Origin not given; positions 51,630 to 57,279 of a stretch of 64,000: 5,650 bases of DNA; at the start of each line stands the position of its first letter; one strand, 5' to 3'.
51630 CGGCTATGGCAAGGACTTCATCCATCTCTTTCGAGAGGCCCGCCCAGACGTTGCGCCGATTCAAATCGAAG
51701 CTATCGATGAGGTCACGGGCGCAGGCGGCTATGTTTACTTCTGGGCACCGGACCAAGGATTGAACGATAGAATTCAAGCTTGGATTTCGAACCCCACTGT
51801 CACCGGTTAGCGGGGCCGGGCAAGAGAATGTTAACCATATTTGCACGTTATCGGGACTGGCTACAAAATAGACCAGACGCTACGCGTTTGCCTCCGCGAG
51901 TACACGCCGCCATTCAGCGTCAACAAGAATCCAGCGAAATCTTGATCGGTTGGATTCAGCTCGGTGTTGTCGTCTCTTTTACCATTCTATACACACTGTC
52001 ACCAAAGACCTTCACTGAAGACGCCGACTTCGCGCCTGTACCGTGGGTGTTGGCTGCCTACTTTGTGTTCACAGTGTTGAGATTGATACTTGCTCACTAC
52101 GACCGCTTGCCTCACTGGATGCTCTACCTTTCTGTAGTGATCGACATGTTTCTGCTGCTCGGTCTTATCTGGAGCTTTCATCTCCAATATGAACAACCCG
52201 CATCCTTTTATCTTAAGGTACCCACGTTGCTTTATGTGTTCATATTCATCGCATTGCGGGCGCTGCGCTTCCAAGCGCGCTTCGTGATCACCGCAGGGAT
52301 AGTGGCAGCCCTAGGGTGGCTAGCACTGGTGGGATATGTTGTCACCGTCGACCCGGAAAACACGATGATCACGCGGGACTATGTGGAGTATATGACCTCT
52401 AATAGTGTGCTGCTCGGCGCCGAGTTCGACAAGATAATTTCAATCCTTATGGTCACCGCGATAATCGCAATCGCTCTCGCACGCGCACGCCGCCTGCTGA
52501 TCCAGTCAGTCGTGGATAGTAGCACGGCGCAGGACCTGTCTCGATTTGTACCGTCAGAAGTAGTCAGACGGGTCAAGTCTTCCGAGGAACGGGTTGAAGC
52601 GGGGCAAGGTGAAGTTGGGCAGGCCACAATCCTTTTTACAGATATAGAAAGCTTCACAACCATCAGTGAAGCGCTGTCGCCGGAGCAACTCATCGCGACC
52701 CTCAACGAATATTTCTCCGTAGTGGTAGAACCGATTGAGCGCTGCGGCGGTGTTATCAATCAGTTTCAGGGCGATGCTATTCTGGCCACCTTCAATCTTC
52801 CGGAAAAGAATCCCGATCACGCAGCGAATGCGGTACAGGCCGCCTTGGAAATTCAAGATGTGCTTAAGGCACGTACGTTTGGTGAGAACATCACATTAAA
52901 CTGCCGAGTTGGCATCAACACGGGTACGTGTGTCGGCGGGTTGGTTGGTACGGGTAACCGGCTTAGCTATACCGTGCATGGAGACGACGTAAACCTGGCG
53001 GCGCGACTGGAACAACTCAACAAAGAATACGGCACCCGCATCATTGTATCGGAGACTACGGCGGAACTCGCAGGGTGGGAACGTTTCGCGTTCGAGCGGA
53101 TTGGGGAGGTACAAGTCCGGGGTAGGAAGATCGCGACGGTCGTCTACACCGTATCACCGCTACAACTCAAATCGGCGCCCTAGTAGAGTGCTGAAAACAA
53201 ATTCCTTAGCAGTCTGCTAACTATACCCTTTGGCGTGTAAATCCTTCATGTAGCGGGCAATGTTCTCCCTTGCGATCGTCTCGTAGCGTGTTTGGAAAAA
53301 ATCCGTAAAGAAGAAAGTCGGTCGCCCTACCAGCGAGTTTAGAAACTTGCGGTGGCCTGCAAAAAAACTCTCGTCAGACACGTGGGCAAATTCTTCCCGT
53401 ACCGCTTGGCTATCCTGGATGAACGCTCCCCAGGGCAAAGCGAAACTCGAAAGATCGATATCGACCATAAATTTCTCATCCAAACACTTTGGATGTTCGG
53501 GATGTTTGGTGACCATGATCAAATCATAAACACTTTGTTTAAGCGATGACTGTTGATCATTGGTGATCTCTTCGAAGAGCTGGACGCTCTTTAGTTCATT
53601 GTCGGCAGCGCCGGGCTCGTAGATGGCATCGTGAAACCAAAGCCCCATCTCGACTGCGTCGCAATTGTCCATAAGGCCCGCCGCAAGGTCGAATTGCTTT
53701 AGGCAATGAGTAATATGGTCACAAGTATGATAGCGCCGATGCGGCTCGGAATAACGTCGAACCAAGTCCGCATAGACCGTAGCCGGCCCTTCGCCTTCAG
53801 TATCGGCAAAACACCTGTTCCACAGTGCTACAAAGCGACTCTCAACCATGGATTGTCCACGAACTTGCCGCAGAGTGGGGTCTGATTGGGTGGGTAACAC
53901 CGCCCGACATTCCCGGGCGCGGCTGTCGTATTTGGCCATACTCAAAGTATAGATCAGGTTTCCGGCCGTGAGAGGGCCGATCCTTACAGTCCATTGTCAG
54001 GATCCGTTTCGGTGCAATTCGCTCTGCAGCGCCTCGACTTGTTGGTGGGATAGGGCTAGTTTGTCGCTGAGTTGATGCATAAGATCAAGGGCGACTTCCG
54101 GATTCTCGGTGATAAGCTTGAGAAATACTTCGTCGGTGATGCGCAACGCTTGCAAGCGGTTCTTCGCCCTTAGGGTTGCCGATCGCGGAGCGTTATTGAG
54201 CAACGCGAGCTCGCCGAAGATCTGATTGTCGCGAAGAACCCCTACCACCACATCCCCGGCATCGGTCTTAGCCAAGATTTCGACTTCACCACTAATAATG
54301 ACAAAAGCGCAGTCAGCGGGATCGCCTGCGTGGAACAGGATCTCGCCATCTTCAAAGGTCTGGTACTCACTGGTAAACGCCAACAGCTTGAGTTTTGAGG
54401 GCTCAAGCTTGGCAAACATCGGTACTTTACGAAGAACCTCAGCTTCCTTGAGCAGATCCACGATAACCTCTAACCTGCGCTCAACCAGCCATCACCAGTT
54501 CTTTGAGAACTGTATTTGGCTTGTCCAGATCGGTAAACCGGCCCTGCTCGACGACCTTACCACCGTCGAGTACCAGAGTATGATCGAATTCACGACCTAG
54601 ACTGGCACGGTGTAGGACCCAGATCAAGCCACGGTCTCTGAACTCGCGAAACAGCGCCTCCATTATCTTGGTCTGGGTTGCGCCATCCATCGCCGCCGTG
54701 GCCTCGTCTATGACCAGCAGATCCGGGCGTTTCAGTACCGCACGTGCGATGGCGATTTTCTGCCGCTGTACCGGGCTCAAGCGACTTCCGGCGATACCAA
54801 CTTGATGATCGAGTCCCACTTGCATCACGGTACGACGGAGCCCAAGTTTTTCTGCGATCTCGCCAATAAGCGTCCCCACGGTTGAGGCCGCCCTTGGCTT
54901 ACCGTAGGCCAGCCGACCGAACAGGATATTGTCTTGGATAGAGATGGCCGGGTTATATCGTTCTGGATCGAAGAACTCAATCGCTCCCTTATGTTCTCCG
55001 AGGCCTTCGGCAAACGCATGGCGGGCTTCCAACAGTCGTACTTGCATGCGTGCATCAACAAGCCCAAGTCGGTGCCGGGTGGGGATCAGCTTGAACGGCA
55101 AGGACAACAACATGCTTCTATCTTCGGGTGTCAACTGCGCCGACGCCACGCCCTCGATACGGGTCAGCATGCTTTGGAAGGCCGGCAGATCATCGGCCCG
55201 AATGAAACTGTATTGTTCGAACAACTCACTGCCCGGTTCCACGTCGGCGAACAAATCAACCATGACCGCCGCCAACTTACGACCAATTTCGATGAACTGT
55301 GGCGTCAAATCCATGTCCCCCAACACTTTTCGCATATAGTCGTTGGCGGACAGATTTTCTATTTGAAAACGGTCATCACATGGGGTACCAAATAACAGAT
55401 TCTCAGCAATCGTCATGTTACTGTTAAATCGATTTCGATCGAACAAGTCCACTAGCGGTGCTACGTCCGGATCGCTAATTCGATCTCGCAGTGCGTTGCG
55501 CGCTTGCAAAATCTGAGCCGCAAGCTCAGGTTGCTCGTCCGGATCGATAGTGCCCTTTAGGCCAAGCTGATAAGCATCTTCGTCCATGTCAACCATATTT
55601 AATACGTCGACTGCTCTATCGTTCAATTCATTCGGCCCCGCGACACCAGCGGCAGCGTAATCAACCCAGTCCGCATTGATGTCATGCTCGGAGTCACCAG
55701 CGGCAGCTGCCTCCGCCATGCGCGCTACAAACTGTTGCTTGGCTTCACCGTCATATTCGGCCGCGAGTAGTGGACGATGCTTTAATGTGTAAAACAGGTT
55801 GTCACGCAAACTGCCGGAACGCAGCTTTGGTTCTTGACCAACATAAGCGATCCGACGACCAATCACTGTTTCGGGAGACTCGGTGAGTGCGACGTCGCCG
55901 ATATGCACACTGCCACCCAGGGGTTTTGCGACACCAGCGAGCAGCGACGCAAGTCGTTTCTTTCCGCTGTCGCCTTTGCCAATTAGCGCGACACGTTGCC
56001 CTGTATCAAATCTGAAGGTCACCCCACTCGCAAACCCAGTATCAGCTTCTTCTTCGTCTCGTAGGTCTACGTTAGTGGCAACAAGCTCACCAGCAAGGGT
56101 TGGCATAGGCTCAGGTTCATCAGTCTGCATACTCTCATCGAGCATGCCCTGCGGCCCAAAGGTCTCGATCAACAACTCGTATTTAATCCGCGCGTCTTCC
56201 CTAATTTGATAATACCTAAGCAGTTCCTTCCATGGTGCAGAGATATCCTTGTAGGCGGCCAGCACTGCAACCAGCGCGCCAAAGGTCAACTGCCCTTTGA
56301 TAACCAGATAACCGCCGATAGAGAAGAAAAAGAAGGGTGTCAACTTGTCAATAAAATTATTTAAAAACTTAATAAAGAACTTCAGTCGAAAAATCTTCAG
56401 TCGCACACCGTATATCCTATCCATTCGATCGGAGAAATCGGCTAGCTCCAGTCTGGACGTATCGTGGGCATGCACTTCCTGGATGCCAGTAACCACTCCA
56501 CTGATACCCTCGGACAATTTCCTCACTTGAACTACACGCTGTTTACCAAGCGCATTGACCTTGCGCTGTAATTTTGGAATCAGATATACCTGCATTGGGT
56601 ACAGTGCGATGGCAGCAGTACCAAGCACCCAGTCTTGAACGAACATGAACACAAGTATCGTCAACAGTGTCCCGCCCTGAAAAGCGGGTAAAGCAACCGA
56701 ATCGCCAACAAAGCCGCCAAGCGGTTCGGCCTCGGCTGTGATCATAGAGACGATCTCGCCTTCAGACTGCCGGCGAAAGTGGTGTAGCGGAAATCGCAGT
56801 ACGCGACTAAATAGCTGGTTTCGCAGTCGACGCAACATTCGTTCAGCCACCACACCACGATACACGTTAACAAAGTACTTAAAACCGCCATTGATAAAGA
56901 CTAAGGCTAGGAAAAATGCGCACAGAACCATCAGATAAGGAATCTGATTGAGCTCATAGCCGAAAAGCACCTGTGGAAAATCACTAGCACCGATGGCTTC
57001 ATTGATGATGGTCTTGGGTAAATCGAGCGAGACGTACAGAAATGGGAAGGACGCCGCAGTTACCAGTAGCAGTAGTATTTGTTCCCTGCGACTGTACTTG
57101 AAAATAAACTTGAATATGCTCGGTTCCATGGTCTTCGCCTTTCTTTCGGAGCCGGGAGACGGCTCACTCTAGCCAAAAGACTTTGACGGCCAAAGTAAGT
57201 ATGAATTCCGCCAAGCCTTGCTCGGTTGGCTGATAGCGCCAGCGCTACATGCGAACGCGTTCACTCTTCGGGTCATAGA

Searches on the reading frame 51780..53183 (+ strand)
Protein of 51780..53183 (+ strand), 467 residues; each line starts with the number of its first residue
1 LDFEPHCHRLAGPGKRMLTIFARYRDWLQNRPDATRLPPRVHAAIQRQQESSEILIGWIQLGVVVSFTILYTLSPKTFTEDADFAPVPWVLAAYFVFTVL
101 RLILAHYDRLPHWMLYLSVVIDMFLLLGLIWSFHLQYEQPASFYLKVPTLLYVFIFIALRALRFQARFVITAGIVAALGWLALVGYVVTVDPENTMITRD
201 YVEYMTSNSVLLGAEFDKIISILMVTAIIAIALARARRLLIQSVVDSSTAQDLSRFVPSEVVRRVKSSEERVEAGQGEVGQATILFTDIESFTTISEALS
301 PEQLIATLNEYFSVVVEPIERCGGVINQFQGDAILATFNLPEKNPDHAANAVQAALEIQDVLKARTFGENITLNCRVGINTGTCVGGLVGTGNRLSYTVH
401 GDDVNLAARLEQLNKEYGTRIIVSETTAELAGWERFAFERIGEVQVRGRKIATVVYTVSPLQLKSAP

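Call 16: search_protein_families(library=pfam, proteins=[window:51780-53183:+])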
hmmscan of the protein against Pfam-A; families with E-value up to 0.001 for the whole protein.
window:51780-53183:+ (467 aa): 1 family
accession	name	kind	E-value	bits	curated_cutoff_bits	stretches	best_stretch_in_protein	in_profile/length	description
PF00211.25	Guanylate_cyc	-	3.4e-30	105.4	21.9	1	279-452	6-176/183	Adenylate and Guanylate cyclase catalytic domain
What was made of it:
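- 51780..53183 (+): Associated gene: class III adenylate/guanylate cyclase. Its N-terminal region of about 270 aa is unannotated. PF00211 at 105 bits, residues 279-452 (call 16).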

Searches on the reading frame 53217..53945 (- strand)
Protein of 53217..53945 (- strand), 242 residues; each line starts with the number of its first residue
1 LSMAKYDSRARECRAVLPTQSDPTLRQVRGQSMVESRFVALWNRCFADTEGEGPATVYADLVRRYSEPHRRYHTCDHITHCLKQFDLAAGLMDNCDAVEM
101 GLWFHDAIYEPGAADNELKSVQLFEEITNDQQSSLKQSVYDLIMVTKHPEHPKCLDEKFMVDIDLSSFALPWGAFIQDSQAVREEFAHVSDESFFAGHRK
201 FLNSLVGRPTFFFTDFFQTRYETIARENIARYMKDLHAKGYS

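Call 16: search_protein_families(library=pfam, proteins=[window:53217-53945:-])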
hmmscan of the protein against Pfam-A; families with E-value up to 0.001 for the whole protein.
window:53217-53945:- (242 aa): 0 families

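Call 49: search_protein_families(library=pfam, proteins=[window:53217-53945:-], max_evalue=0.01)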
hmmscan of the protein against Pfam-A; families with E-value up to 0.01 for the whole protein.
window:53217-53945:- (242 aa): 0 families

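Call 73: search_protein_families(library=pfam, proteins=[window:53217-53945:-], max_evalue=5)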
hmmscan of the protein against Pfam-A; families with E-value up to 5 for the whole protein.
window:53217-53945:- (242 aa): 1 family
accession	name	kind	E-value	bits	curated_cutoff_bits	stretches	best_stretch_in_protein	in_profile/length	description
PF21269.3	TreT_GT1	-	0.23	11.6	27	0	190-232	36-78/144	Trehalose synthase, N-terminal domain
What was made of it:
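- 53217..53945 (-): Associated gene: conserved 242-aa protein with no known domain. No Pfam hit (calls 16, 73).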

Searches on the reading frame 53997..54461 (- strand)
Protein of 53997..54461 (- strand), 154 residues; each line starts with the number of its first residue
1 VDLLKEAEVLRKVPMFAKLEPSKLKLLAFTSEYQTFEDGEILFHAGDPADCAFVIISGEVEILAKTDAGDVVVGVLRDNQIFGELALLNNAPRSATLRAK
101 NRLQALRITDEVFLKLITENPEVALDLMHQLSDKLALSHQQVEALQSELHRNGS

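Call 16: search_protein_families(library=pfam, proteins=[window:53997-54461:-])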
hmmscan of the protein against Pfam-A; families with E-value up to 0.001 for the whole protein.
window:53997-54461:- (154 aa): 1 family
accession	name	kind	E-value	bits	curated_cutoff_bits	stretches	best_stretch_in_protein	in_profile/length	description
PF00027.35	cNMP_binding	-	1.4e-22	79.9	27.5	1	34-120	2-89/89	Cyclic nucleotide-binding domain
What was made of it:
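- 53997..54461 (-): Associated gene: stand-alone cyclic-nucleotide-binding protein, 154 aa, with no DNA-binding domain. PF00027 at 79.9 bits (call 16).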

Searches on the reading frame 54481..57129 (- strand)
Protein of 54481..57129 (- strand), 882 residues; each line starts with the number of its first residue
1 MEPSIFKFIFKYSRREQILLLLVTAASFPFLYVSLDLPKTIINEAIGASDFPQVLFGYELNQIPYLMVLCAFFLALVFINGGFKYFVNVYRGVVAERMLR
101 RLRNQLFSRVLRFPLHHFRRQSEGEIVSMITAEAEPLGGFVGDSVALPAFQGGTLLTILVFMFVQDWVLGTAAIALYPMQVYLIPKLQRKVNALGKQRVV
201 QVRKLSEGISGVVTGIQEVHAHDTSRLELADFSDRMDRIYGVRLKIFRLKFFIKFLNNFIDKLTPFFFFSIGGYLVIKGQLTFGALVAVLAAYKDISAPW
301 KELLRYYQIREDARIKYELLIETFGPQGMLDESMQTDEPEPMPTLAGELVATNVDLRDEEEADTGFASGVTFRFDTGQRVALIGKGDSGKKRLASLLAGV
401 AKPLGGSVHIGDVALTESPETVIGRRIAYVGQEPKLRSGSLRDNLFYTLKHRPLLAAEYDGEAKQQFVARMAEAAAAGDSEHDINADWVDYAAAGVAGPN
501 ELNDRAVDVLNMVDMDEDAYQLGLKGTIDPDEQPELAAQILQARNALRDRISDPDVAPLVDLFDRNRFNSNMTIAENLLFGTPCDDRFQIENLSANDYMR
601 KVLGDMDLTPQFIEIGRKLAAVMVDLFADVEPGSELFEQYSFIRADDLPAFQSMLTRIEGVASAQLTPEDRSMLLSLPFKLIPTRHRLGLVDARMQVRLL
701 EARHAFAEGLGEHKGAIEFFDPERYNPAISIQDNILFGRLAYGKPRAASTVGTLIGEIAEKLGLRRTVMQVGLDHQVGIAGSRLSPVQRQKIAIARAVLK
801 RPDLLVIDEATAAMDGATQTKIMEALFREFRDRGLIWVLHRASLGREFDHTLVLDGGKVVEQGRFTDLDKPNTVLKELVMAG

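Call 16: search_protein_families(library=pfam, proteins=[window:54481-57129:-])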
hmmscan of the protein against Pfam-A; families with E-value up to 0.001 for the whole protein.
window:54481-57129:- (882 aa): 2 families
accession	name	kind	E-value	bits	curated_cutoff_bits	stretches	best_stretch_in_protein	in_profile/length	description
PF00664.28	ABC_membrane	-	1.9e-25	90.5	28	1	53-290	37-264/274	ABC transporter transmembrane region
PF00005.33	ABC_tran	-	1.2e-17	65.2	25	2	369-470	3-87/137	ABC transporter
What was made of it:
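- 54481..57129 (-): Associated gene: ABCB/MsbA-like exporter, 882 aa. Its nucleotide-binding domain is split by an insertion of about 300 aa. PF00664 and PF00005 (call 16).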

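Call 55: search_solved_structures(query=window:54481-57129:-, max_evalue=0.001, show_alignments=1)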
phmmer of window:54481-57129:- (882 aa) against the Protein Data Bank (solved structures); distinct sequences matched with E-value up to 0.001: 464 (the best 60 are shown).
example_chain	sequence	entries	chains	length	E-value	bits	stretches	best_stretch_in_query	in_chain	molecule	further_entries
4f4c_A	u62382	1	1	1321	1.2e-52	182.4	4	87-445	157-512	Multidrug resistance protein pgp-1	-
7niu_A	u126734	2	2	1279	3.3e-48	167.7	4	773-878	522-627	Isoform 2 of Phosphatidylcholine translocator ABCB4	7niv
6s7p_A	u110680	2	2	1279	2.3e-47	164.9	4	773-878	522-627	Phosphatidylcholine translocator ABCB4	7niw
7qkr_A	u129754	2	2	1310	6.5e-45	156.8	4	769-873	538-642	Plasma membrane ATP-binding cassette transporter required for the export of a-factor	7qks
9nfi_A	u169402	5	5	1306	4e-44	154.2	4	771-868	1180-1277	Permeability Glycoprotein (P-gp)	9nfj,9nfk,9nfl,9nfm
8woi_A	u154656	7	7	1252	6e-44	153.6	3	739-868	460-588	ABC transporter B family member 19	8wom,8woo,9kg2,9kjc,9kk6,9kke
9oe1_A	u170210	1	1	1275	7e-44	153.4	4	775-867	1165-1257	ATP-binding cassette, sub-family B (MDR/TAP), member 4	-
9ody_A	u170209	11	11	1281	7.3e-44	153.3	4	775-867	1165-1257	ATP-binding cassette, sub-family B (MDR/TAP), member 4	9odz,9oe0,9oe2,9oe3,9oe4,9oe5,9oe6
8zpx_B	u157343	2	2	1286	1.3e-43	152.5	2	771-868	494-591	ABC transporter B family member 1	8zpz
6qex_A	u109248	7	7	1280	1.5e-43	152.3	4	773-878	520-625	Multidrug resistance protein 1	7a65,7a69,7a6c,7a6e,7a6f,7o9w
9juj_A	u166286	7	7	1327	1.6e-43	152.2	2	771-868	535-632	ABC transporter B family member 1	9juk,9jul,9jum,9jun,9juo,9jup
8sa0_A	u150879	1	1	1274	1.7e-43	152.1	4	773-878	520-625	ATP-dependent translocase ABCB1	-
8gmg_A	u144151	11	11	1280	1.7e-43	152.1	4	773-878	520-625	ATP-dependent translocase ABCB1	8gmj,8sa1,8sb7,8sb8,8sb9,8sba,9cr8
8wp0_A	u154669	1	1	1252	4.2e-43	150.8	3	739-868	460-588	ABC transporter B family member 19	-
8y6h_A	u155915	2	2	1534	5.9e-43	150.3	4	773-878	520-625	ATP-dependent translocase ABCB1,mNeonGreen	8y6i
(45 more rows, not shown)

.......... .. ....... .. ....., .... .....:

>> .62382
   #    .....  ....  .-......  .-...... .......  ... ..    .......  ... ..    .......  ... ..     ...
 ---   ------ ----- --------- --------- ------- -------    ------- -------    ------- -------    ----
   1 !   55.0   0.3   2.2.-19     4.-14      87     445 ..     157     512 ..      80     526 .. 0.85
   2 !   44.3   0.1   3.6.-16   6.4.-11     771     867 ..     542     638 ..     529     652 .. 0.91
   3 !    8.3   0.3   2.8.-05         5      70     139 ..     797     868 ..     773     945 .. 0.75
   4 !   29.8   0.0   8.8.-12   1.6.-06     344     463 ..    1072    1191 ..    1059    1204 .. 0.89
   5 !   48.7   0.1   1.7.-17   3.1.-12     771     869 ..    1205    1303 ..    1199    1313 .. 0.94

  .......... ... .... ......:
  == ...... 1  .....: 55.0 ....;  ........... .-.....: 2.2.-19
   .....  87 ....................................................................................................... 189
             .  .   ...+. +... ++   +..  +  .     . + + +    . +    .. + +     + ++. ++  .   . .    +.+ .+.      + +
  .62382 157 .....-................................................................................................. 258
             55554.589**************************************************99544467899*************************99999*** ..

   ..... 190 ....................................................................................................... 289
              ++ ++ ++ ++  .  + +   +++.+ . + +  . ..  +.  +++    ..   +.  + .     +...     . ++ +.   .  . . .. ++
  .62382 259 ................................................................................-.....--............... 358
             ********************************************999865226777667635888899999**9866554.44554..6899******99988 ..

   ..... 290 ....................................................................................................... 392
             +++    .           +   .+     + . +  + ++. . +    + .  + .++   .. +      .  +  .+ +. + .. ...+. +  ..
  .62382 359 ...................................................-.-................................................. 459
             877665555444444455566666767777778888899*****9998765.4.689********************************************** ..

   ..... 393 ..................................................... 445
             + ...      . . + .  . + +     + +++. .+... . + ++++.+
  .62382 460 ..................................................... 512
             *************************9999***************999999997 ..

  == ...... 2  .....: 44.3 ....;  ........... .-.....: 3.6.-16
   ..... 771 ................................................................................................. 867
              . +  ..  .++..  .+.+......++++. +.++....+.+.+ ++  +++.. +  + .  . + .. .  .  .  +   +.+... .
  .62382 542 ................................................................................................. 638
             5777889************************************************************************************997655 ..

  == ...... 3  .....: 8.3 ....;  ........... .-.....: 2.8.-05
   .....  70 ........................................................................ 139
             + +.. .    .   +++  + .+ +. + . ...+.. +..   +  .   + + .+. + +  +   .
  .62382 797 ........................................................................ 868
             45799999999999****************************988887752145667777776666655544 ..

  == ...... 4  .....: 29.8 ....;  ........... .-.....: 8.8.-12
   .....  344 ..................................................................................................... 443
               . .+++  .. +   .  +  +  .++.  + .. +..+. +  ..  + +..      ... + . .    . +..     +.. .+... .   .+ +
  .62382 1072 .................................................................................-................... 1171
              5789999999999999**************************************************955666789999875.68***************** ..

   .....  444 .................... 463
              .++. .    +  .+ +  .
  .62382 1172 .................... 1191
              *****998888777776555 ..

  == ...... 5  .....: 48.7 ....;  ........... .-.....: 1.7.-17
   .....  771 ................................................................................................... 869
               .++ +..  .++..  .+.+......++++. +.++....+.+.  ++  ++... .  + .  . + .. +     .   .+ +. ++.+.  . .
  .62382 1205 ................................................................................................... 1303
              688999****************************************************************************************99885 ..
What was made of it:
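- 54481..57129 (-): In the PDB alignments residues up to about 463 and from about 771 match one NBD (call 55).
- The exporter's best bacterial matches are MsbA lipid flippases and ABCB4 (call 55).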

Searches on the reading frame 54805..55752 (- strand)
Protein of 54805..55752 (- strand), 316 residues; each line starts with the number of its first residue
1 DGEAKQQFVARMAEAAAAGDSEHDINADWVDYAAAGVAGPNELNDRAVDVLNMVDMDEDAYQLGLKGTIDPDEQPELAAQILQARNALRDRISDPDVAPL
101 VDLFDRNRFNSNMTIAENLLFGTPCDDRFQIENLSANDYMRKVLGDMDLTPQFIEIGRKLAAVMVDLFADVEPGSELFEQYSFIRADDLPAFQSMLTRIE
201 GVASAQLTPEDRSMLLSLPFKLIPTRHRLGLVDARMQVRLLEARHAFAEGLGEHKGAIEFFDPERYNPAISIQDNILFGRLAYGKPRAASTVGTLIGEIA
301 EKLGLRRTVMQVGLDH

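Call 73: search_protein_families(library=pfam, proteins=[window:54805-55752:-], max_evalue=5)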
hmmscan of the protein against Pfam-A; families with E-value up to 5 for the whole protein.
window:54805-55752:- (316 aa): 0 families
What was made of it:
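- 54481..57129 (-): The insertion has no Pfam hit (call 73).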
